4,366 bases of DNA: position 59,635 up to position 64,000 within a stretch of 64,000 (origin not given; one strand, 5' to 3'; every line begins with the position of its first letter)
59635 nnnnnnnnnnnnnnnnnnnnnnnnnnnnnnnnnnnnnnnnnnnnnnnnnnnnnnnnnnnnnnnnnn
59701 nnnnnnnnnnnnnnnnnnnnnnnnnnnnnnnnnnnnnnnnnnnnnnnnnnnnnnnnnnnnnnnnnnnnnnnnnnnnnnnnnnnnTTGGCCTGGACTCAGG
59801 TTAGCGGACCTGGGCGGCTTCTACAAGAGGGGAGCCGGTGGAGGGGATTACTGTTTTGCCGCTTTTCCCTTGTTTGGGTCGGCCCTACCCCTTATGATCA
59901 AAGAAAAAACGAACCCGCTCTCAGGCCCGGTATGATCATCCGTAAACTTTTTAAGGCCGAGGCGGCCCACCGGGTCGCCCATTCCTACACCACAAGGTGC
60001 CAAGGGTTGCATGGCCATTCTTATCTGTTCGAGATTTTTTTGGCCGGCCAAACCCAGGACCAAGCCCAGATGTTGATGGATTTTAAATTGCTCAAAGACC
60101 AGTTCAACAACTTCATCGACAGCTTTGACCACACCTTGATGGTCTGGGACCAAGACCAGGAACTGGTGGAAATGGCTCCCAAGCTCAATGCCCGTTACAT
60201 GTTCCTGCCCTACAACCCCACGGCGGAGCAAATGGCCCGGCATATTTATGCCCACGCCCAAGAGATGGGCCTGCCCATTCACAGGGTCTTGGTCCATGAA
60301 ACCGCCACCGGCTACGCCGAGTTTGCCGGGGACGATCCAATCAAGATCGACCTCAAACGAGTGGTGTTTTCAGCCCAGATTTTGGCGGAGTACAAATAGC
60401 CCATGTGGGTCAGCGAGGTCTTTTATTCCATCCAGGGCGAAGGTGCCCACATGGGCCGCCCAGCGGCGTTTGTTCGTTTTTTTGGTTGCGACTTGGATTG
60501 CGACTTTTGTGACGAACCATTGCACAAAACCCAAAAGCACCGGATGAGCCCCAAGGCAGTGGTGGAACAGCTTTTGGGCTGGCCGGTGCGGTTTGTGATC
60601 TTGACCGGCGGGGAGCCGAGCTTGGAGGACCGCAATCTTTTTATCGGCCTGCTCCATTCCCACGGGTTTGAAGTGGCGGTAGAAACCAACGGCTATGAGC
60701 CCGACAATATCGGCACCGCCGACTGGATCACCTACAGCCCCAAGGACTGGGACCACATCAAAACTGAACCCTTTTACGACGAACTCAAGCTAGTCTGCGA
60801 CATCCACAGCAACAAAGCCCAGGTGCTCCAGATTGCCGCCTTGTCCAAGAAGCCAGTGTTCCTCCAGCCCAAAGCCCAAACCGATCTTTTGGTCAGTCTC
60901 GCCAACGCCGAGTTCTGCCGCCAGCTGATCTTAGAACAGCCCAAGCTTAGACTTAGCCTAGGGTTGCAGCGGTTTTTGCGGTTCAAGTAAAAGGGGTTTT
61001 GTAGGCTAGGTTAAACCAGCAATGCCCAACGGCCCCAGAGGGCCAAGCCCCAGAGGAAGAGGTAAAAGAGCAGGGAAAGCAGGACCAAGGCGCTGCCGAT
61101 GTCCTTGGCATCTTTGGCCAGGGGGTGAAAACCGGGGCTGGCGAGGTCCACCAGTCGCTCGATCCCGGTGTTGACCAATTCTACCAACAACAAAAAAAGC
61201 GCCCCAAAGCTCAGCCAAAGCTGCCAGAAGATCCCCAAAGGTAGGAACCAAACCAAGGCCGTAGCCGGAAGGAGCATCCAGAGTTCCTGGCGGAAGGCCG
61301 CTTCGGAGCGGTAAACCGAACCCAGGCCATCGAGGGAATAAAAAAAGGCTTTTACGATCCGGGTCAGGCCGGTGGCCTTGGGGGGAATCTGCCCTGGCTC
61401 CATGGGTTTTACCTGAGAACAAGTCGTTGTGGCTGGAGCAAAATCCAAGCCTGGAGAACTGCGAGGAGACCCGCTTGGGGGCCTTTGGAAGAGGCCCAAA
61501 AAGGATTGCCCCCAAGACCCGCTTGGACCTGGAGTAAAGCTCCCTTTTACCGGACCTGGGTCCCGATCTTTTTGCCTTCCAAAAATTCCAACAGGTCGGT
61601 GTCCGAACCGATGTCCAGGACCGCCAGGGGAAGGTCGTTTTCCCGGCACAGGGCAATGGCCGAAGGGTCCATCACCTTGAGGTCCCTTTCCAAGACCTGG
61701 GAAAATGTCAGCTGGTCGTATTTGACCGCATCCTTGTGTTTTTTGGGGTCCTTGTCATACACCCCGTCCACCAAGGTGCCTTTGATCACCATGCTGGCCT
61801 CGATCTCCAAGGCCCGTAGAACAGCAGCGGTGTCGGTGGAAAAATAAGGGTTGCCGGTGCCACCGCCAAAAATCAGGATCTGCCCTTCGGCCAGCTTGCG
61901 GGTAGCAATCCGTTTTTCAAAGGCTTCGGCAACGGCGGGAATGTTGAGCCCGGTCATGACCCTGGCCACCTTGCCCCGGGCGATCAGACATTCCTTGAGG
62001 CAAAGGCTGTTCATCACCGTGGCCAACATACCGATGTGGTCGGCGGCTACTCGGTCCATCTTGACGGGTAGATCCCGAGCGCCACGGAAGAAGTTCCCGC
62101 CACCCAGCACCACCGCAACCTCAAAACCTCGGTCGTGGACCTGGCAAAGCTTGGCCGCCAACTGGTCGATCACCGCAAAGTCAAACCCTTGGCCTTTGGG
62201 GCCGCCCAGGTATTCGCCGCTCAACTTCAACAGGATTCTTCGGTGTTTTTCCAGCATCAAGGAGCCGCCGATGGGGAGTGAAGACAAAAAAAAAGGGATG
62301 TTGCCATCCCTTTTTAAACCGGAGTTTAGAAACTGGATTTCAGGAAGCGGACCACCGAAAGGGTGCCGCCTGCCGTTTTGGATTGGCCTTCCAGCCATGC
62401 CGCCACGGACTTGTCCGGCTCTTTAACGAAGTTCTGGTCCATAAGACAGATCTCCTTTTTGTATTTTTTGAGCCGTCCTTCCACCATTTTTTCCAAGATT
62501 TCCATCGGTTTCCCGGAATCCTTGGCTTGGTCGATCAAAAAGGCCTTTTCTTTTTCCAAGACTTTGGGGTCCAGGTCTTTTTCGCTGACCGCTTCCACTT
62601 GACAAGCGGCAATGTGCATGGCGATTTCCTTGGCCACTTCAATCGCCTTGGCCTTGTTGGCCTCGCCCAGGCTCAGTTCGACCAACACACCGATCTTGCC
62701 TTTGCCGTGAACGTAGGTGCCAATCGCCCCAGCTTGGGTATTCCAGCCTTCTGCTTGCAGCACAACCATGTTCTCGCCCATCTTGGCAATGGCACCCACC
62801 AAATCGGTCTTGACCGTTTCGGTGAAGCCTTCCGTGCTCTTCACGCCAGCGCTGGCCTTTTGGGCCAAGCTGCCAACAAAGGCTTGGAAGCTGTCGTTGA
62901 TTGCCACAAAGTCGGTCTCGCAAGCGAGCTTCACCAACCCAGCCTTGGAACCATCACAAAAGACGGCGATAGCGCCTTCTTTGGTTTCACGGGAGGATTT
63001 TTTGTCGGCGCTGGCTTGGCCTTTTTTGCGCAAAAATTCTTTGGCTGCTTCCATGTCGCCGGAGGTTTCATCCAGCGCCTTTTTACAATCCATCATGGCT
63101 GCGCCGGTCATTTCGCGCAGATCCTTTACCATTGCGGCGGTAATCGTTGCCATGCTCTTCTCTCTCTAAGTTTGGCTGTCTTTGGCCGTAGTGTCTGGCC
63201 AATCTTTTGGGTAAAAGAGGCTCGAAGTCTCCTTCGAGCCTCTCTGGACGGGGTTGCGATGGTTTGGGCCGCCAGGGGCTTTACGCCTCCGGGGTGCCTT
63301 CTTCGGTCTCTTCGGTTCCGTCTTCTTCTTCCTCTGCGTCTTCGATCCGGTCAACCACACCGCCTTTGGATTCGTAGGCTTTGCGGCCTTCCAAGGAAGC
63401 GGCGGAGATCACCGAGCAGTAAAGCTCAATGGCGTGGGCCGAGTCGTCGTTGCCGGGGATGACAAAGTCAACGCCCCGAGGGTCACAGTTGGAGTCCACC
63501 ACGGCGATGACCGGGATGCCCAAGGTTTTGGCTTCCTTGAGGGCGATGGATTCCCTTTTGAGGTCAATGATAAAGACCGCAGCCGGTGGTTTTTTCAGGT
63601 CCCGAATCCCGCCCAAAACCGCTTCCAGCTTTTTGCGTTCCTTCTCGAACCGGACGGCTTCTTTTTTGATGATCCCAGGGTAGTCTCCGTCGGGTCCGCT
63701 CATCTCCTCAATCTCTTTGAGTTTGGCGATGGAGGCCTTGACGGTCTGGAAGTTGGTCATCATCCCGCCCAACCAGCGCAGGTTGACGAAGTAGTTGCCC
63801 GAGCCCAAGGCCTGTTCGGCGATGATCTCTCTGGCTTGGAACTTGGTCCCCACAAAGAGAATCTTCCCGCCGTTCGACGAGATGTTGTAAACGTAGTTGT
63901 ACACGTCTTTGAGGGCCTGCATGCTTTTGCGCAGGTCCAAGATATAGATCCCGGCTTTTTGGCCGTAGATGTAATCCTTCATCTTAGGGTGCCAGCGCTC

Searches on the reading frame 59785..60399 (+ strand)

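Call 13: search_protein_families(library=pfam, proteins=[window:59785-60399:+], max_evalue=0.00001)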
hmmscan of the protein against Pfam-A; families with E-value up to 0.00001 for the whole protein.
window:59785-60399:+ (204 aa): 1 family
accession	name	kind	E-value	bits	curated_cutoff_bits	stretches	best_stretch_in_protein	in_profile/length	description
PF01242.24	PTPS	-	1.3e-24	86.9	22.4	1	52-181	2-119/121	6-pyruvoyl tetrahydropterin synthase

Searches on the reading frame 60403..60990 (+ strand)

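Call 13: search_protein_families(library=pfam, proteins=[window:60403-60990:+], max_evalue=0.00001)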
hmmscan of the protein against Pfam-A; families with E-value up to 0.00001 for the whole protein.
window:60403-60990:+ (195 aa): 1 family
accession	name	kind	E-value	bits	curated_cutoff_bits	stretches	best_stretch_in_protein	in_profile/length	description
PF04055.27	Radical_SAM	-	4.6e-10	40.4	29.5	1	26-104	4-92/166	Radical SAM superfamily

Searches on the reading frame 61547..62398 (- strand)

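Call 13: search_protein_families(library=pfam, proteins=[window:61547-62398:-], max_evalue=0.00001)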
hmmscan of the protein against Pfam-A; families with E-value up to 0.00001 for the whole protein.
window:61547-62398:- (283 aa): 1 family
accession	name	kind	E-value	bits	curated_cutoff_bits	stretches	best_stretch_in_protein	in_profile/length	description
PF00696.33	AA_kinase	-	2.1e-30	106.6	24.9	1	54-261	2-233/234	Amino acid kinase family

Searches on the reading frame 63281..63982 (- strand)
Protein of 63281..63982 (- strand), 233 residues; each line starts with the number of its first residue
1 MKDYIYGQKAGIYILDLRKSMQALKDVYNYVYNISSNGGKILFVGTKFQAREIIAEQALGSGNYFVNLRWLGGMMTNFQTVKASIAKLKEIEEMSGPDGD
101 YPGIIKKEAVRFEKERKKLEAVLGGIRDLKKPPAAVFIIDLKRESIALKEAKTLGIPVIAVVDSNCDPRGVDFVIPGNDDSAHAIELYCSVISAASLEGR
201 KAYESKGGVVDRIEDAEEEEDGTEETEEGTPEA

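Call 13: search_protein_families(library=pfam, proteins=[window:63281-63982:-], max_evalue=0.00001)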
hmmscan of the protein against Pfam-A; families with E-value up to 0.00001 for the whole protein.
window:63281-63982:- (233 aa): 1 family
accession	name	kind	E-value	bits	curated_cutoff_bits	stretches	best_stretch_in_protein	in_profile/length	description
PF00318.25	Ribosomal_S2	-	1.4e-73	247.2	26.1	1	1-199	19-216/216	Ribosomal protein S2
